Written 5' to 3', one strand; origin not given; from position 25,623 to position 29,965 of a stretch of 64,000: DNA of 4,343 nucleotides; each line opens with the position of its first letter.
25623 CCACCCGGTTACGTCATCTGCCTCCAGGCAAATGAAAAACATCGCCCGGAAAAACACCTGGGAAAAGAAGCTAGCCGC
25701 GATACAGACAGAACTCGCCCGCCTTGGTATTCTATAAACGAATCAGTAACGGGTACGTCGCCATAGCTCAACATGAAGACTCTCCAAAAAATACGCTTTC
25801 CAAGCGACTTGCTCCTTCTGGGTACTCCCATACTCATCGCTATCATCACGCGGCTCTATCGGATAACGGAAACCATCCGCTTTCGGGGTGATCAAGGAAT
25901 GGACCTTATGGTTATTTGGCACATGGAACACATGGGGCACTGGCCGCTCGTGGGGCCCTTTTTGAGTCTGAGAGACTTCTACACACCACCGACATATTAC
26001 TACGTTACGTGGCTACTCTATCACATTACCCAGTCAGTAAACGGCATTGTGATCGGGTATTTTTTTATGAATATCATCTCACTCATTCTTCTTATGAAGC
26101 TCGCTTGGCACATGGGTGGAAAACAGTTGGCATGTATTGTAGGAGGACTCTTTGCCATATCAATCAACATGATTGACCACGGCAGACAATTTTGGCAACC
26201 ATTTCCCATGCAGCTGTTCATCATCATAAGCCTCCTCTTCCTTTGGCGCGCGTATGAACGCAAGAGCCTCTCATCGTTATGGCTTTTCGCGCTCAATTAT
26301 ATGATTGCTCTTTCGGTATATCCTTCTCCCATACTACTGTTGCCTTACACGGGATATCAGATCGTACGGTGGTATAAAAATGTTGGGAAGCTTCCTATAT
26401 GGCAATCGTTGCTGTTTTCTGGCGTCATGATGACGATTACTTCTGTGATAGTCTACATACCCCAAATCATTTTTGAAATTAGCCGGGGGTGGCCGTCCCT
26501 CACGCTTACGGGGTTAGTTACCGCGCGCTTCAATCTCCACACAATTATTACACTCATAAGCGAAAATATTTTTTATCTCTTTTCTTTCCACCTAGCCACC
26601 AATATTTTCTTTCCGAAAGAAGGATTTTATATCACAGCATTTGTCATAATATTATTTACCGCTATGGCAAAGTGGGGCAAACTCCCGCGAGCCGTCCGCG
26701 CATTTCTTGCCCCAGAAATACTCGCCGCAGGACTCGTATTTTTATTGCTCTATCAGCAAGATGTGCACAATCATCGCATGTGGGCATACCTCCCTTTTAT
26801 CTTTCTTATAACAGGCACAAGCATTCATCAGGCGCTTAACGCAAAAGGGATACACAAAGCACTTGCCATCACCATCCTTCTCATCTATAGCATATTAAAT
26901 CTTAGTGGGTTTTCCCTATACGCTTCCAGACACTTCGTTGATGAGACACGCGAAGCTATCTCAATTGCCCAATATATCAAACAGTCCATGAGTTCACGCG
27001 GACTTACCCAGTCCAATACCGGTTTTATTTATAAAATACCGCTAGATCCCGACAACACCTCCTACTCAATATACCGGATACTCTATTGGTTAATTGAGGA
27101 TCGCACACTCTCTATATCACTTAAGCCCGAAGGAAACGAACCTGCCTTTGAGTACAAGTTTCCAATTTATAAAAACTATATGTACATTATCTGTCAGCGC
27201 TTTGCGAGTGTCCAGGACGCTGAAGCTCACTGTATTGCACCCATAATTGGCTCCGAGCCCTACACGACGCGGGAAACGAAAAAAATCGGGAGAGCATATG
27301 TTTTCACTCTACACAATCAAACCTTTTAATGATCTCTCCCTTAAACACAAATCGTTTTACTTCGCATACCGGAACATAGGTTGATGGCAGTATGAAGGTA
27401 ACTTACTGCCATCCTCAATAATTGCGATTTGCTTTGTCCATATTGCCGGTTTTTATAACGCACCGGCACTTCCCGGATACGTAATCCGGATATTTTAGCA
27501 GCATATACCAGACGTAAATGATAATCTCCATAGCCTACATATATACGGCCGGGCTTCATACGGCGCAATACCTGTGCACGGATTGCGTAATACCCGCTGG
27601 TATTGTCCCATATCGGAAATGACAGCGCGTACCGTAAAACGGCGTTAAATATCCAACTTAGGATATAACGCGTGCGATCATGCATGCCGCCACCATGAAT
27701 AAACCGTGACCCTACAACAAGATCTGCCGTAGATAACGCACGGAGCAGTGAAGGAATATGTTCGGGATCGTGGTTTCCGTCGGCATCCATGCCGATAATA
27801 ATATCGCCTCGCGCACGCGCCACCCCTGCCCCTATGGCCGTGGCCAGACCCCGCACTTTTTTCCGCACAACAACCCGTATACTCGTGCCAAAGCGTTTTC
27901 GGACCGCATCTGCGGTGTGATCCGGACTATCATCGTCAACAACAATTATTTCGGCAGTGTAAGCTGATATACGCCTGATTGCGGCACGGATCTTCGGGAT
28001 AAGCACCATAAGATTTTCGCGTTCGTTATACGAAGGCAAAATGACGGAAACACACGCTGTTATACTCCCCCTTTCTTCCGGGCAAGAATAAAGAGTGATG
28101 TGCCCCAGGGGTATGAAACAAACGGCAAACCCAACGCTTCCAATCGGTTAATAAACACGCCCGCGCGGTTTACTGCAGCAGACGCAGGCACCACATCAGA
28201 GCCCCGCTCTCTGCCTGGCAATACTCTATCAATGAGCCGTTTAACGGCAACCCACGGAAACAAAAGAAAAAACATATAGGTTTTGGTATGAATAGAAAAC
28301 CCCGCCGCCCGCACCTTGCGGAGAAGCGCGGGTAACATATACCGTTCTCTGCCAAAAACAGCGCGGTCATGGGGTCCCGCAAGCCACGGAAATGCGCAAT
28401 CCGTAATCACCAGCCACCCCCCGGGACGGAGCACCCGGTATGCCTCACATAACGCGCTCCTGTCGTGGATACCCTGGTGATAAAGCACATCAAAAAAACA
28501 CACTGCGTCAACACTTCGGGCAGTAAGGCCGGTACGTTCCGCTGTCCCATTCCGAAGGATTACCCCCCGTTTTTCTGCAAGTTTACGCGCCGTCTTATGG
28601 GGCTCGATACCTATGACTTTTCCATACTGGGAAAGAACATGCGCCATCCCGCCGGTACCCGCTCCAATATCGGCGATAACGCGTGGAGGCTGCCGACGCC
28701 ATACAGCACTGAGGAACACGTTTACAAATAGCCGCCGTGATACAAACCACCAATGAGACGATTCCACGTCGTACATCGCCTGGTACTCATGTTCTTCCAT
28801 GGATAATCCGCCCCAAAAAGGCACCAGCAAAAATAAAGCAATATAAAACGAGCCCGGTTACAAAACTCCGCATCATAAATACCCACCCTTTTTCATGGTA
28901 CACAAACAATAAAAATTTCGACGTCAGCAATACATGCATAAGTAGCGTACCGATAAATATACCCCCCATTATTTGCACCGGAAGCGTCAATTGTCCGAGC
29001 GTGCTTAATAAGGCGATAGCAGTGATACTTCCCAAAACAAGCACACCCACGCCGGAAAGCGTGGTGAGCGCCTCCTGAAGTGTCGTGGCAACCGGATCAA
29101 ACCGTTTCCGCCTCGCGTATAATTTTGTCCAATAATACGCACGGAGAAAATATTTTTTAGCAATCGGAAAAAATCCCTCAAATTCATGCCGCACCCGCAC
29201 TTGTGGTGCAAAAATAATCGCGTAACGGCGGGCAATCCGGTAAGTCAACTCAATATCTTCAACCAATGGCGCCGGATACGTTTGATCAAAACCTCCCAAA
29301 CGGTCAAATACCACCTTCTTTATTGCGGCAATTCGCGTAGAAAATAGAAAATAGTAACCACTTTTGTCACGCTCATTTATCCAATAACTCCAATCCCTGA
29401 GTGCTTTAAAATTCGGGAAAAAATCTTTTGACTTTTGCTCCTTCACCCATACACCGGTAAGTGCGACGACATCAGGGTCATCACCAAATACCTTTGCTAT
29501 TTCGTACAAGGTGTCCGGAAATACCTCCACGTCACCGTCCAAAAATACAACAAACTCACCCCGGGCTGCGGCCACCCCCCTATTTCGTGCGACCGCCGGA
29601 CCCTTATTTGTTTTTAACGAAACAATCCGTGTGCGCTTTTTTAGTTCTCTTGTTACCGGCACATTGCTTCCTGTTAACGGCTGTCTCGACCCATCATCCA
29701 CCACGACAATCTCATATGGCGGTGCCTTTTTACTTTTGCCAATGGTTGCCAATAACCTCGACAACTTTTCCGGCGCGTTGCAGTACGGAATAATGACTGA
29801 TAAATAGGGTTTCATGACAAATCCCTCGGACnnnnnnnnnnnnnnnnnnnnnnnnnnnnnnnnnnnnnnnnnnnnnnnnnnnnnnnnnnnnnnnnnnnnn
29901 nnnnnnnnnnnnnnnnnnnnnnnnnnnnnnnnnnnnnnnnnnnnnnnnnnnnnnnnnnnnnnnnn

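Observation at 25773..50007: Extreme local expansion of GT-C/YfhO-type polytopic membrane proteins, including three paralogues sharing a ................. motif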

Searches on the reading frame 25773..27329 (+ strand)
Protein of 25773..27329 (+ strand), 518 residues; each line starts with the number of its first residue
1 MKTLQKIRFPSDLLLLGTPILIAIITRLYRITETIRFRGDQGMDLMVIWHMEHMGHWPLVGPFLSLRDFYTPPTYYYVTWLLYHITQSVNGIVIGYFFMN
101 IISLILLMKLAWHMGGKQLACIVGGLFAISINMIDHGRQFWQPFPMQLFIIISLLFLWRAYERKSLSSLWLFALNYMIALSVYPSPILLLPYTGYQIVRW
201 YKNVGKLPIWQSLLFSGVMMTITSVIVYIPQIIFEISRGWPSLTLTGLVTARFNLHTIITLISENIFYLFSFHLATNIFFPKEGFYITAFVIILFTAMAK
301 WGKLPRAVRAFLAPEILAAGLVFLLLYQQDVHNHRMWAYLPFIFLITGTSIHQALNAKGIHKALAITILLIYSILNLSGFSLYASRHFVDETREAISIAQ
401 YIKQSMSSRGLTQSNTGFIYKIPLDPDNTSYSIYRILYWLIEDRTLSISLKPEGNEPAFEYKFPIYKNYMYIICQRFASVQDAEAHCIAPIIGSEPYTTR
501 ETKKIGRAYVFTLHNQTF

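Call 5: search_protein_families(library=pfam, proteins=[window:25773-27329:+], max_evalue=0.01)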
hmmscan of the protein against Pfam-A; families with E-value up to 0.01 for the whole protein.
window:25773-27329:+ (518 aa): 1 family
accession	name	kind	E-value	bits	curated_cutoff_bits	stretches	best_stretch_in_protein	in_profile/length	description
PF13231.12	PMT_2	-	0.00069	20.3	26.1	1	72-195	3-128/160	Dolichyl-phosphate-mannose-protein mannosyltransferase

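Call 9: search_protein_families(library=ncbifam, proteins=[window:25773-27329:+], max_evalue=0.01)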
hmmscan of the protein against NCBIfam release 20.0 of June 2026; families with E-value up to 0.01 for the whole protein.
window:25773-27329:+ (518 aa): 0 families

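Call 29: search_protein_families(library=pfam, proteins=[window:25773-27329:+], max_evalue=5)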
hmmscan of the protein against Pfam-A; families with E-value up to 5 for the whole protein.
window:25773-27329:+ (518 aa): 2 families
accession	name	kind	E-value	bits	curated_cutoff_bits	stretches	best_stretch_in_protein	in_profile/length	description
PF13231.12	PMT_2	-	0.00069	20.3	26.1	1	72-195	3-128/160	Dolichyl-phosphate-mannose-protein mannosyltransferase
PF23492.1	bPH_9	-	0.21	11.8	27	1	254-289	40-75/89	Bacterial PH domain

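Call 79: search_solved_structures(query=window:25773-27329:+, max_evalue=1)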
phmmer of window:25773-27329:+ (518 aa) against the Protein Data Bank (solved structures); distinct sequences matched with E-value up to 1: 0.

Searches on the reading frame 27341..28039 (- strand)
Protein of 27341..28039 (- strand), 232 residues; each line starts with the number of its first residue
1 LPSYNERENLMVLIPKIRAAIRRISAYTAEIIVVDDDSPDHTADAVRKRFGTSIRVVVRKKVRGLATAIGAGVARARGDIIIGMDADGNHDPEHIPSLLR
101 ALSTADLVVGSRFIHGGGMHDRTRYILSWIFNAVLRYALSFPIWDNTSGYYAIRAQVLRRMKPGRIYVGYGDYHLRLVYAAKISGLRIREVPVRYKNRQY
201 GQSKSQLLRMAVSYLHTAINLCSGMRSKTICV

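Call 6: search_protein_families(library=pfam, proteins=[window:27341-28039:-], max_evalue=0.01)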
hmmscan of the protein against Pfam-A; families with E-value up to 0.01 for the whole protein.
window:27341-28039:- (232 aa): 3 families
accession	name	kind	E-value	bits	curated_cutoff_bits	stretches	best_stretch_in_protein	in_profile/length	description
PF00535.33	Glycos_transf_2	-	1e-26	94.3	23.3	1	1-159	4-165/168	Glycosyl transferase family 2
PF13641.12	Glyco_tranf_2_3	-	0.00059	20.4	27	1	2-114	8-125/230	Glycosyltransferase like family 2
PF10111.15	Glyco_tranf_2_2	-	0.0039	17.2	27.3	1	17-96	15-100/276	Glycosyltransferase like family 2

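Call 43: search_protein_families(library=ncbifam, proteins=[window:27341-28039:-], max_evalue=0.001)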
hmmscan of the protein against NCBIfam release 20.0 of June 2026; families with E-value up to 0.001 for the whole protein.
window:27341-28039:- (232 aa): 15 families
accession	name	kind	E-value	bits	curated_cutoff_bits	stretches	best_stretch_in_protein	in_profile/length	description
NF007986.1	PRK10714.1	equivalog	9e-17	61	529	1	1-211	12-216/316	undecaprenyl-phosphate 4-deoxy-4-formamido-L-arabinose transferase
NF041391.1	DPhHxTase_Halo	equivalog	5.3e-15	55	375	1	1-204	1-191/213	dolichyl-phosphate hexose transferase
TIGR04182.1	glyco_TIGR04182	equivalog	1.2e-14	54.4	325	1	2-202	7-198/293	S-layer glycoprotein N-glycosyltransferase AglJ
NF058614.1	PPMAGASynPpgS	equivalog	8.2e-11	41.7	370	1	17-212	15-213/226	polyprenyl-phospho-N-acetylgalactosaminyl synthase PpgS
NF047588.1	GlcsyltransPgfSStrep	equivalog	1.5e-10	40.8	500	1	2-160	8-166/308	glycosyltransferase PgfS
NF041875.1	EPS_EpsD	equivalog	5e-10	39.3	370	1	1-105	5-107/325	exopolysaccharide biosynthesis glycosyltransferase EpsD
NF010496.0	PRK13915.1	equivalog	5.6e-10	38.8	262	1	1-106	37-146/307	glucosyl-3-phosphoglycerate synthase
TIGR03937.1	PgaC_IcaA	equivalog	1.3e-09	37.6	422.3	1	1-104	51-152/407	poly-beta-1,6-N-acetyl-D-glucosamine synthase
TIGR04283.1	glyco_like_mftF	equivalog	2.4e-08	33.9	182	1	2-113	6-107/221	TIGR04283 family arsenosugar biosynthesis glycosyltransferase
TIGR03965.1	mycofact_glyco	equivalog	3e-08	33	280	1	4-108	83-185/467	mycofactocin biosynthesis glycosyltransferase MftF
NF007482.0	PRK10073.1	equivalog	1.7e-05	24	423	1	19-107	26-115/334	glycosyltransferase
NF038302.1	EPS_HpsE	equivalog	2e-05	23.7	300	1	2-93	8-102/307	hormogonium polysaccharide biosynthesis glycosyltransferase HpsE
NF047683.1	TeichurnBiosyTuaG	equivalog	2.2e-05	24.2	400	1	2-101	13-110/252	teichuronic acid biosynthesis protein TuaG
NF041394.1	GtaseAglG_Halo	equivalog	4.1e-05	23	440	1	29-109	33-114/304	glucosyl-dolichyl phosphate glucuronosyltransferase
NF045692.1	OglycostaseCruG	equivalog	0.0003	19.9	600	1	15-106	57-156/386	2'-O-glycosyltransferase CruG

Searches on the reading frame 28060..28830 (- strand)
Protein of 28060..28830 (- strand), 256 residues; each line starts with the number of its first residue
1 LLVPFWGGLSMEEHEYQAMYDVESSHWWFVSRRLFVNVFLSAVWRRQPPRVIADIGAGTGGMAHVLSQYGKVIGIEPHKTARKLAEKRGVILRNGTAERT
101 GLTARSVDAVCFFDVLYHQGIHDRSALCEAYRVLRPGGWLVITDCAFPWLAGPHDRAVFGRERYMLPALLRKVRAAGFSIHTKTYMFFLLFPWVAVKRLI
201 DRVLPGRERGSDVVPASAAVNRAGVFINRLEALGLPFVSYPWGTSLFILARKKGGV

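Call 6: search_protein_families(library=pfam, proteins=[window:28060-28830:-], max_evalue=0.01)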
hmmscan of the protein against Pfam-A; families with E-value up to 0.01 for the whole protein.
window:28060-28830:- (256 aa): 6 families
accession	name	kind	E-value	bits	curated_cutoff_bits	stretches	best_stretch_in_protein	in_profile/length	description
PF08241.18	Methyltransf_11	-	2.1e-15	57.6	21.2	1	54-142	2-95/95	Methyltransferase domain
PF13649.12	Methyltransf_25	-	1.8e-11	45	27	1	52-138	1-97/97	Methyltransferase domain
PF13489.12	Methyltransf_23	-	1.8e-07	31.4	27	1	45-146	20-120/164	Methyltransferase domain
PF08242.18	Methyltransf_12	-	6e-07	30.6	30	1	54-140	2-98/98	Methyltransferase domain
PF13847.12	Methyltransf_31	-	9.7e-07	29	27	1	52-146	7-113/145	Methyltransferase domain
PF05148.21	Methyltransf_8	-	0.0004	20.8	27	1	36-144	60-158/219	Hypothetical methyltransferase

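Call 43: search_protein_families(library=ncbifam, proteins=[window:28060-28830:-], max_evalue=0.001)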
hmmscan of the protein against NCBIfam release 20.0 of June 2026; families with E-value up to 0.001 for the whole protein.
window:28060-28830:- (256 aa): 10 families
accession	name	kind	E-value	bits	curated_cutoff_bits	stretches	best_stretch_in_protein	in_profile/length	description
NF045667.1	MTase_DVU1556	equivalog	5.2e-13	48.9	155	1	43-180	17-162/213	DVU_1556 family methyltransferase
NF043040.1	corrin_prot_MT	hypoth_equivalog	6.5e-06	25.7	180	1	48-148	41-153/216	corrinoid protein-associated methyltransferase CpaM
NF047649.1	MTase_UXPK_star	exception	2.3e-05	23.6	460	1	48-145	77-184/283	methyltransferase/UXPK-star double selenoprotein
TIGR01934.1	MenG_MenH_UbiE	subfamily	3e-05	23.4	158.35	1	46-146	37-145/223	ubiquinone/menaquinone biosynthesis methyltransferase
NF008823.0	PRK11873.1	subfamily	0.00012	21.7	263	1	51-145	80-184/272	arsenite methyltransferase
NF041675.1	sarc_dimgly_tmase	equivalog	0.00023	21.2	550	1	17-145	36-172/278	sarcosine/dimethylglycine N-methyltransferase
NF041537.1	ArsM_AhpD_UU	exception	0.00023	20.1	510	1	52-145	80-183/345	arsenite methyltransferase/AhpD domain selenoprotein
NF001241.0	PRK00216.1-2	equivalog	0.00028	20.6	327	1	45-186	48-187/231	demethylmenaquinone methyltransferase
NF001244.0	PRK00216.1-5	equivalog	0.00065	19.1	216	0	47-145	47-156/236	bifunctional demethylmenaquinone methyltransferase/2-methoxy-6-polyprenyl-1,4-benzoquinol methylase UbiE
NF038099.1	AsSugarArsM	exception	0.00088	18.5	400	0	89-145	117-174/321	arsenosugar biosynthesis arsenite methyltransferase ArsM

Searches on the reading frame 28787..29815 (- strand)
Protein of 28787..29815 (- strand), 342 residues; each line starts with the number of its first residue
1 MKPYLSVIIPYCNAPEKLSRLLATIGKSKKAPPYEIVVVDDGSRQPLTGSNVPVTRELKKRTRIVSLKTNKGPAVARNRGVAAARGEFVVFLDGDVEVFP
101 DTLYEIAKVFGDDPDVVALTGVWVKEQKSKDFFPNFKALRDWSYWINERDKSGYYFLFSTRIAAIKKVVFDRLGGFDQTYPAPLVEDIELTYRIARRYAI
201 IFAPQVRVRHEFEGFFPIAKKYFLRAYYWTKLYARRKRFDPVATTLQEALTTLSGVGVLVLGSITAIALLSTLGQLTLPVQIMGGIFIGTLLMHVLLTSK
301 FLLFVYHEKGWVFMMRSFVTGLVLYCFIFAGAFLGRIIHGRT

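Call 6: search_protein_families(library=pfam, proteins=[window:28787-29815:-], max_evalue=0.01)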
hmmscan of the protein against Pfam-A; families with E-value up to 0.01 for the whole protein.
window:28787-29815:- (342 aa): 5 families
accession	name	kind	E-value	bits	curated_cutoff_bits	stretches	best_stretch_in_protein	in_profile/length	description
PF00535.33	Glycos_transf_2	-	5.2e-26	92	23.3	1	6-138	1-131/168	Glycosyl transferase family 2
PF13641.12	Glyco_tranf_2_3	-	1.2e-14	55.3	27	1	4-214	2-215/230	Glycosyltransferase like family 2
PF10111.15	Glyco_tranf_2_2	-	2.5e-14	53.9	27.3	1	6-207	1-212/276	Glycosyltransferase like family 2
PF13506.12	Glyco_transf_21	-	0.0017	18.3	21.7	1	78-206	23-150/174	Glycosyl transferase family 21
PF03142.21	Chitin_synth_2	-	0.0067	15.6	27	0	74-148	190-261/527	Chitin synthase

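Call 43: search_protein_families(library=ncbifam, proteins=[window:28787-29815:-], max_evalue=0.001)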
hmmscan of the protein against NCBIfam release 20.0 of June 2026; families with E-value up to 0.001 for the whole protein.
window:28787-29815:- (342 aa): 18 families
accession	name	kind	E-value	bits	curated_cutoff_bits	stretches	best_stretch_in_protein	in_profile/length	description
NF041875.1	EPS_EpsD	equivalog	2.2e-29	102.9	370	1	5-213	1-214/325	exopolysaccharide biosynthesis glycosyltransferase EpsD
TIGR03965.1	mycofact_glyco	equivalog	9.5e-26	90.7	280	1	5-276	76-346/467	mycofactocin biosynthesis glycosyltransferase MftF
NF050819.1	PolSacchBiosHfsG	equivalog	1.1e-17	64.1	500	1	2-234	11-241/302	polysaccharide biosynthesis protein HfsG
TIGR03937.1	PgaC_IcaA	equivalog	3.6e-16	59.1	422.3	1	3-206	45-246/407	poly-beta-1,6-N-acetyl-D-glucosamine synthase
NF007482.0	PRK10073.1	equivalog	2.3e-15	56.5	423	1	2-134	5-137/334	glycosyltransferase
TIGR04283.1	glyco_like_mftF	equivalog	5.4e-15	55.6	182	1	5-204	1-179/221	TIGR04283 family arsenosugar biosynthesis glycosyltransferase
NF047683.1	TeichurnBiosyTuaG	equivalog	7.7e-13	48.6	400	1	2-104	5-105/252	teichuronic acid biosynthesis protein TuaG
NF038299.1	EPS_HpsN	equivalog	8.2e-11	41.4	425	1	3-131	1-127/317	hormogonium polysaccharide biosynthesis glycosyltransferase HpsN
TIGR04242.1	nodulat_NodC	equivalog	4.1e-10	39.2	550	1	3-147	48-189/395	chitooligosaccharide synthase NodC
NF050050.1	ProtGlycPglI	equivalog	6.9e-09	35.5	500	1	2-106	1-104/306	GalNAc(5)-diNAcBac-PP-undecaprenol beta-1,3-glucosyltransferase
NF038302.1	EPS_HpsE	equivalog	3.6e-08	32.7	300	1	5-140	3-140/307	hormogonium polysaccharide biosynthesis glycosyltransferase HpsE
NF047588.1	GlcsyltransPgfSStrep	equivalog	5.1e-08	32.5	500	1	5-134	3-134/308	glycosyltransferase PgfS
TIGR03111.1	glyc2_xrt_Gpos1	hypoth_equivalog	1e-07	31.1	363.95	1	3-127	49-173/439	TIGR03111 family XrtG-associated glycosyltransferase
NF041394.1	GtaseAglG_Halo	equivalog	3.3e-07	29.9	440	1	33-212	32-217/304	glucosyl-dolichyl phosphate glucuronosyltransferase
NF007986.1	PRK10714.1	equivalog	6.7e-07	28.6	529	1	5-118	8-123/316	undecaprenyl-phosphate 4-deoxy-4-formamido-L-arabinose transferase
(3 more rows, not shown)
